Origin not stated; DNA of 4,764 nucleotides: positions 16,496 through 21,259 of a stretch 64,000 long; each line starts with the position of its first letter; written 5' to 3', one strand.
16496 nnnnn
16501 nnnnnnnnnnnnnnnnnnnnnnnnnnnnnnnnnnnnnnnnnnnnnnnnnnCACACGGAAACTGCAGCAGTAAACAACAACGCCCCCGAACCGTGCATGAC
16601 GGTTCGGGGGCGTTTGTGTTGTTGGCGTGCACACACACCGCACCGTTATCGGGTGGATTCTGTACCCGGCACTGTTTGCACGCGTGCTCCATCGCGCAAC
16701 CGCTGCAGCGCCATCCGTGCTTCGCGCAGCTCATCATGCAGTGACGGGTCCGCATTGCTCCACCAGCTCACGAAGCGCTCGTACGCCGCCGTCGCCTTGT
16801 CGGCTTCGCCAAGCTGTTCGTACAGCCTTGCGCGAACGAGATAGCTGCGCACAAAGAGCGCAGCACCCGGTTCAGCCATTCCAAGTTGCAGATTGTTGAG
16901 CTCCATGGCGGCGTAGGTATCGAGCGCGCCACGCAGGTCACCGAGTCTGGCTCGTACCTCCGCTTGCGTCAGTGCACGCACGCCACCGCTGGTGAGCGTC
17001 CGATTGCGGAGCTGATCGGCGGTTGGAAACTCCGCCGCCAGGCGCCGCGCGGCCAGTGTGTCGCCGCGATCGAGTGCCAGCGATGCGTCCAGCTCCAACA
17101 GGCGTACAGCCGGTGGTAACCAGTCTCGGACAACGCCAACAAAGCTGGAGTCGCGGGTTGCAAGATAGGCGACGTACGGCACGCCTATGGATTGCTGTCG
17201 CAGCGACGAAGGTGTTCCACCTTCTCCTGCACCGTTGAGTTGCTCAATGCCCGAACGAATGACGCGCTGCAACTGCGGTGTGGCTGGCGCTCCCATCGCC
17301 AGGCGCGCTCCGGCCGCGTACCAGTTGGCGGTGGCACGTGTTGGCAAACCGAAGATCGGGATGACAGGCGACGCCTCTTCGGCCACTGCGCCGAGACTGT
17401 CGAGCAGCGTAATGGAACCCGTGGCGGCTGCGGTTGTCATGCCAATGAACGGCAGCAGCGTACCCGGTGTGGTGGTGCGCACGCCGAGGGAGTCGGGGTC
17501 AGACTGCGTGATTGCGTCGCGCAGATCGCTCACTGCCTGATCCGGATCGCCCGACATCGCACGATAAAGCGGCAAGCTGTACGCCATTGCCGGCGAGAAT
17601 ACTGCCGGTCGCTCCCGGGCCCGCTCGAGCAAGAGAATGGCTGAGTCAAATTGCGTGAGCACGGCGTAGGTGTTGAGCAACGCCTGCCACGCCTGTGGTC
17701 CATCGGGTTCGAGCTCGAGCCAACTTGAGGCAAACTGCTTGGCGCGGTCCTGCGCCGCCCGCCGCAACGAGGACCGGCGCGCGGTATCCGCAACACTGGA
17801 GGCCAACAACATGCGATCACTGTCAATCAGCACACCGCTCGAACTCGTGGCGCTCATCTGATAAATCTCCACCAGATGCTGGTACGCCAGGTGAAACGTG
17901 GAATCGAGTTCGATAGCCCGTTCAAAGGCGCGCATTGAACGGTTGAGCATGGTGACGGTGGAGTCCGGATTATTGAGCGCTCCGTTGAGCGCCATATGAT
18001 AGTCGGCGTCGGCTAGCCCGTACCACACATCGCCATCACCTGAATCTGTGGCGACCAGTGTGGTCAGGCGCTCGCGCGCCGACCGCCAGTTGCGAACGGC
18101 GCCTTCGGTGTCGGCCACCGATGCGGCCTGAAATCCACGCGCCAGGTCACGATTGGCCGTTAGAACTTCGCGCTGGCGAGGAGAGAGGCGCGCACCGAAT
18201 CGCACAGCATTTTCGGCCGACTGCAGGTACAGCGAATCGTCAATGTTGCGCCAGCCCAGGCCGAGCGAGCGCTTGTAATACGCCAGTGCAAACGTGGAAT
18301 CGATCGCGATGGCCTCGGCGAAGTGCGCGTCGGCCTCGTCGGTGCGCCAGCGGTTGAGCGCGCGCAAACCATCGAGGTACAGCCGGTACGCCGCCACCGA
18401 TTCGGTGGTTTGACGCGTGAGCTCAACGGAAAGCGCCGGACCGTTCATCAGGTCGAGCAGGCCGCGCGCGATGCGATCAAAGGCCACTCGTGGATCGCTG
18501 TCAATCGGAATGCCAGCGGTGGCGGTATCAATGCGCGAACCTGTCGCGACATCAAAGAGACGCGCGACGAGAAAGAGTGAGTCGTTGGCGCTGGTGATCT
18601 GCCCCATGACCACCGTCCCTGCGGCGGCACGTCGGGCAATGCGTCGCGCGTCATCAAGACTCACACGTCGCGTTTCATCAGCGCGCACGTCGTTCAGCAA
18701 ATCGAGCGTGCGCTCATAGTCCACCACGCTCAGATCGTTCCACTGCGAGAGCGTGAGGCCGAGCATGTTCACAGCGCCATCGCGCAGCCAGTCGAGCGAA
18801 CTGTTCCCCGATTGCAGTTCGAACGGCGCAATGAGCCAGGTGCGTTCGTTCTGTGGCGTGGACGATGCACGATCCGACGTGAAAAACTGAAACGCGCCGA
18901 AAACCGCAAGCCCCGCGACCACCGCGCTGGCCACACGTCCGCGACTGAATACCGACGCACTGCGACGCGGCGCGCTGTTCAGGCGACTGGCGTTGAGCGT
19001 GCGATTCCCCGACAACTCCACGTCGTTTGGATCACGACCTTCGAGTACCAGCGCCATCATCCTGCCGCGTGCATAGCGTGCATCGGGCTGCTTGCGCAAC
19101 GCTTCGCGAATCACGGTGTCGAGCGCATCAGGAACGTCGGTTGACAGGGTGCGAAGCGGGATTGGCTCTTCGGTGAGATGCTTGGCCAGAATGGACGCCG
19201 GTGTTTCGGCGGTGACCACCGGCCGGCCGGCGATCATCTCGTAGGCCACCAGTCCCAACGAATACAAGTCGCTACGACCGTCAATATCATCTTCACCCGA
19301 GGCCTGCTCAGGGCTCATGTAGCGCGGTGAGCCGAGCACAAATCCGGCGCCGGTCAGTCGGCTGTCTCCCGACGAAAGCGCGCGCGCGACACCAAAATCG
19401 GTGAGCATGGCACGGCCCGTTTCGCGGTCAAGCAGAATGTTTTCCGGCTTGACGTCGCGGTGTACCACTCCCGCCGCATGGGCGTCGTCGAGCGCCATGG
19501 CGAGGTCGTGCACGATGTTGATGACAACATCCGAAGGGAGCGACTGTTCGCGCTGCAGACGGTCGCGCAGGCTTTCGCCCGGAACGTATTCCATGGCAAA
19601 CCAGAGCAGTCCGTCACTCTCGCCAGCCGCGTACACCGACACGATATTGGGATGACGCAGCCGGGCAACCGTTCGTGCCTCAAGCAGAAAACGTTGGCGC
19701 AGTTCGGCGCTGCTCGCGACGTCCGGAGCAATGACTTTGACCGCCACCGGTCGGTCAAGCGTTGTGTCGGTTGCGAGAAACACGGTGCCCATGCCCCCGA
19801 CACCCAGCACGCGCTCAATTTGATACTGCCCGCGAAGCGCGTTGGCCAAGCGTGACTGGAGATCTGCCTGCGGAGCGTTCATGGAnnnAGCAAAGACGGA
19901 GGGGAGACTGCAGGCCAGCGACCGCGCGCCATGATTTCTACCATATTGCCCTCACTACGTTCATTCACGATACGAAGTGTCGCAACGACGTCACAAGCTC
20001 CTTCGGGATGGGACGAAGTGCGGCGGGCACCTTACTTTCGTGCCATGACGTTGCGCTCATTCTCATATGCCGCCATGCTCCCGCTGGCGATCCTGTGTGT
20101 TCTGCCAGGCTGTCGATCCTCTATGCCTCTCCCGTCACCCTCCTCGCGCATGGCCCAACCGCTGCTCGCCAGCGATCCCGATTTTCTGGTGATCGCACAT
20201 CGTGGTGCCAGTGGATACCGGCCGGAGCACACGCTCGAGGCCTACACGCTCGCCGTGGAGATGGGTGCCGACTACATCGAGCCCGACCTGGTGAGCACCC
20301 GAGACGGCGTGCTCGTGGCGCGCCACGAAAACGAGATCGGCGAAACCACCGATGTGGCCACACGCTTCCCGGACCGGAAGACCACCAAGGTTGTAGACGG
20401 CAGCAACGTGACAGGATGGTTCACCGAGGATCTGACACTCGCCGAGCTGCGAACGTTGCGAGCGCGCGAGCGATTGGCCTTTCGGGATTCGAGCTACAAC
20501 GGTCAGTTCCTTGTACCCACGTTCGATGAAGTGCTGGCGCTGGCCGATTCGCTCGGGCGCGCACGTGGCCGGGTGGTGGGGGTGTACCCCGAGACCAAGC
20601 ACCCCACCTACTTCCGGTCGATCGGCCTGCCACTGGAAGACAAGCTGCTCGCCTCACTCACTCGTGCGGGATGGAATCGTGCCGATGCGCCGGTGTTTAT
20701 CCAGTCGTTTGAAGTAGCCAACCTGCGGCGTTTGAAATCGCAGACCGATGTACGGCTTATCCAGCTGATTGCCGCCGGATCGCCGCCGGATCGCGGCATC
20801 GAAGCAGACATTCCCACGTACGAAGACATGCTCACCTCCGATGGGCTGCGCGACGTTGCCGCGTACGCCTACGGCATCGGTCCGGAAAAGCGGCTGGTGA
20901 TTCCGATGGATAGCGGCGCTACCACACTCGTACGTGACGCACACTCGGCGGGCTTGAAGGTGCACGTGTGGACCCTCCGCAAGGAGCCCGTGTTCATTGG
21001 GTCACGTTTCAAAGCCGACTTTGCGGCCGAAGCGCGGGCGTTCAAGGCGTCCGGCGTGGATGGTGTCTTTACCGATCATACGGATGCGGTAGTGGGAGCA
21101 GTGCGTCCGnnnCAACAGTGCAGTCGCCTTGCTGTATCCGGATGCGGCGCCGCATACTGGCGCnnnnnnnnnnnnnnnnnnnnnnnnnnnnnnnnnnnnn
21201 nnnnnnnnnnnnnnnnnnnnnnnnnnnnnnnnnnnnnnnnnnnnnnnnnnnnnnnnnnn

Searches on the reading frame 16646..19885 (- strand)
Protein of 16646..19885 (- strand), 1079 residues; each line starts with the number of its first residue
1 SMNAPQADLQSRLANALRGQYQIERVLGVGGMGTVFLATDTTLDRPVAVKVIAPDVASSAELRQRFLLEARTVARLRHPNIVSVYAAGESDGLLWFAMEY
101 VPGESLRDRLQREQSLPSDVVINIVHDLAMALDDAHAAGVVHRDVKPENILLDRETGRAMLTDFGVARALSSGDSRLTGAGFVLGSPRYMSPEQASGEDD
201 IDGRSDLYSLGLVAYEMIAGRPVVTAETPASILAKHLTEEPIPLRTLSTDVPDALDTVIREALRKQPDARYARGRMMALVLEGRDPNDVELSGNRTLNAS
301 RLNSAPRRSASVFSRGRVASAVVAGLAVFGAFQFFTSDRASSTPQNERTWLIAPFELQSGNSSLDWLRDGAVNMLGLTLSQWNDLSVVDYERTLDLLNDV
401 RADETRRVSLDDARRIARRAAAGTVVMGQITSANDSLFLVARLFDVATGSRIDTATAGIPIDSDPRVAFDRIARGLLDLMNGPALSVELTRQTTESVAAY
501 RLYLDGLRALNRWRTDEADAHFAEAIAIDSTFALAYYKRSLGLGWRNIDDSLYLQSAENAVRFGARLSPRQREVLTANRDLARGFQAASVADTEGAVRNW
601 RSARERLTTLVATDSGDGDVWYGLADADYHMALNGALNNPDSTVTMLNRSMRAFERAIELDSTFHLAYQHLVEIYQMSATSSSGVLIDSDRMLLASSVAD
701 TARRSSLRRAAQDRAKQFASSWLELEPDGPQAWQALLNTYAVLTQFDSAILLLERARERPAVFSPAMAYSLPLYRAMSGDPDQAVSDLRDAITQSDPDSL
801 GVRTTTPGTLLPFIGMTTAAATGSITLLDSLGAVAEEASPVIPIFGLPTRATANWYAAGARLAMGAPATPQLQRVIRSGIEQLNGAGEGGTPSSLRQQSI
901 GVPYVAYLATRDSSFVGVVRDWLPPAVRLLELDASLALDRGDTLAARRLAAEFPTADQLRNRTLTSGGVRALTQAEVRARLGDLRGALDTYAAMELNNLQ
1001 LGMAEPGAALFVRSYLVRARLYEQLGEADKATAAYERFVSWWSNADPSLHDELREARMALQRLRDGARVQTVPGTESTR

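Call 4: search_protein_families(library=pfam, proteins=[window:16646-19885:-], max_evalue=0.1)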
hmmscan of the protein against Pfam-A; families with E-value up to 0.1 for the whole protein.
window:16646-19885:- (1079 aa): 15 families
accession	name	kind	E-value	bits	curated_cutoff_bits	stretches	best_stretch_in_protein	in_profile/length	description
PF00069.31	Pkinase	-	8.7e-48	163.4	31.7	1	21-272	1-253/263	Protein kinase domain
PF07714.23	PK_Tyr_Ser-Thr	-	1.8e-29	103.3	23.1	1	22-271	2-249/258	Protein tyrosine and serine/threonine kinase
PF13181.12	TPR_8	-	6.8e-07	29.4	25.7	1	1013-1041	2-30/34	Tetratricopeptide repeat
PF03109.22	ABC1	-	1.1e-06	28.4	22.9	1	97-172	146-219/244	ABC1 atypical kinase-like domain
PF13431.12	TPR_17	-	4.2e-05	23.9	24.4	0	653-677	1-25/34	Tetratricopeptide repeat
PF14559.12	TPR_19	-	4.4e-05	24.2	25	0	713-759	8-54/68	Tetratricopeptide repeat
PF06293.20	Kdo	-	5.9e-05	23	21.3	1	104-165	103-167/207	Lipopolysaccharide kinase (Kdo/WaaP) family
PF01636.29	APH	-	9.6e-05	22.7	23.2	1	35-129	13-101/239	Phosphotransferase enzyme family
PF00515.34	TPR_1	-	0.0015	18.7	27.8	0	1013-1037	2-26/34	Tetratricopeptide repeat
PF07719.23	TPR_2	-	0.0046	17.4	27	0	1014-1037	3-26/34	Tetratricopeptide repeat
PF18537.6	CODH_A_N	-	0.047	14.1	32.2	0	762-794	17-49/83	Carbon monoxide dehydrogenase subunit alpha N-terminal domain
PF13371.12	TPR_9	-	0.073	13.5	35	0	1018-1055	35-64/73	Tetratricopeptide repeat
PF14531.12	Kinase-like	-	0.081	12.6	25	0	136-165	162-190/289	Kinase-like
PF13414.12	TPR_11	-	0.085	13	26.8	0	516-539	11-34/42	TPR repeat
PF17667.7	Pkinase_fungal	-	0.088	12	24.1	0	137-199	305-369/387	Fungal protein kinase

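Call 5: search_protein_families(library=ncbifam, proteins=[window:16646-19885:-], max_evalue=0.1)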
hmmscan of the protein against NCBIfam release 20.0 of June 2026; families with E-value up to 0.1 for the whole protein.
window:16646-19885:- (1079 aa): 26 families (the best 25 are shown)
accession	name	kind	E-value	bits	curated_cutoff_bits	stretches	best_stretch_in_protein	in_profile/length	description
NF033483.0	PknB_PASTA_kin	equivalog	2.3e-89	300.9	450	1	16-278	4-262/563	Stk1 family PASTA domain-containing Ser/Thr kinase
NF052427.1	StpK7MSMEG_1200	equivalog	2.7e-57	194.6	900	1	19-342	7-326/601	serine/threonine protein kinase StpK7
NF047741.1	antiphage_MADS6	equivalog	7.3e-49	166.8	460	2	105-273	284-449/612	methylation-associated defense system protein kinase MAD6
TIGR03903.1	TOMM_kin_cyc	equivalog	1.4e-45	155.6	705.75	1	46-277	5-240/1267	TOMM system kinase/cyclase fusion protein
NF009651.0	PRK13184.1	equivalog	8.2e-39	133.3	839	1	20-272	3-278/932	serine/threonine-protein kinase PknD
NF053615.1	SerThrKinAfsKStmc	equivalog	8.3e-30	104.1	1300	1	21-268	15-252/809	protein serine/threonine kinase AfsK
NF038150.1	lanthi_synth_IV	equivalog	6.6e-29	100.8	650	1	13-299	183-460/851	class IV lanthionine synthetase LanL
NF033442.0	BREX_PglW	equivalog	3.5e-26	91.3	990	2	12-169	505-662/1391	BREX system serine/threonine kinase PglW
NF038151.1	lanthi_synth_III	equivalog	1e-14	53.9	575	1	16-308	217-505/833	class III lanthionine synthetase LanKC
TIGR04510.1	mod_pep_cyc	subfamily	2.7e-11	42.7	400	1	289-578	185-476/814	putative peptide modification system cyclase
NF058632.1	SerThrKinPrkT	equivalog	2.1e-10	40.1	280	1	19-165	21-163/322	serine/threonine protein kinase PrkT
NF011463.0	PRK14879.1-4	equivalog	3.8e-08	33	188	1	62-169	61-162/237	Kae1-associated kinase Bud32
TIGR03724.2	arch_bud32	equivalog_domain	5.8e-08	32.5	125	1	64-169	38-133/193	KEOPS complex kinase/ATPase Bud32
NF040671.1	PLuB_AAA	exception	4.3e-07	27.7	999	1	71-227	57-213/1256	PLuB system helicase-like protein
NF043056.1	T4SS_LegK1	equivalog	6.8e-07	28.2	550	1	138-213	208-279/516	Dot/Icm T4SS effector kinase LegK1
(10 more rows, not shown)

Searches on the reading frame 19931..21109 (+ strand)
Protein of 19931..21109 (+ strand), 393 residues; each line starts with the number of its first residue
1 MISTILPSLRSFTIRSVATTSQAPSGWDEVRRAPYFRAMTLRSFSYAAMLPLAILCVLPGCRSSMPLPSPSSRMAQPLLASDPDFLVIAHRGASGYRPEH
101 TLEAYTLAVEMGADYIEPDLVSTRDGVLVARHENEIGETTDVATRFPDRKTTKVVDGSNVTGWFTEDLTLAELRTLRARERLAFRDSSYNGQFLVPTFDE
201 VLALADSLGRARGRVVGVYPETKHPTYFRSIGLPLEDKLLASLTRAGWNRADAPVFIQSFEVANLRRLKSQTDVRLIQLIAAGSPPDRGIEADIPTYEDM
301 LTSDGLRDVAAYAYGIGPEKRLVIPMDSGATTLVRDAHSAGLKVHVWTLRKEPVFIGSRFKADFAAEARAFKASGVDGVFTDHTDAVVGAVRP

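Call 4: search_protein_families(library=pfam, proteins=[window:19931-21109:+], max_evalue=0.1)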
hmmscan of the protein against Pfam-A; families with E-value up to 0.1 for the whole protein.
window:19931-21109:+ (393 aa): 1 family
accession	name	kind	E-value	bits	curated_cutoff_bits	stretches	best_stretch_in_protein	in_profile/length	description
PF03009.23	GDPD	-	2.8e-47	162.3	23.6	1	90-385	1-243/244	Glycerophosphoryl diester phosphodiesterase family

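Call 5: search_protein_families(library=ncbifam, proteins=[window:19931-21109:+], max_evalue=0.1)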
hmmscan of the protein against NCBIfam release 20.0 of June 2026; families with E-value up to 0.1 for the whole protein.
window:19931-21109:+ (393 aa): 3 families
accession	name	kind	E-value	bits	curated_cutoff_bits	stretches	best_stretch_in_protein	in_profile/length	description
NF008354.0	PRK11143.1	equivalog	3.6e-61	207.1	254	1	80-388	26-352/359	glycerophosphodiester phosphodiesterase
NF006989.0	PRK09454.1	equivalog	7.9e-10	38.5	264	1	87-173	12-97/251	glycerophosphodiester phosphodiesterase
NF053857.1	LysphglycPlipDStph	equivalog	6.9e-06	25.6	450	1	86-145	47-106/305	lysophosphatidylglycerol phospholipase D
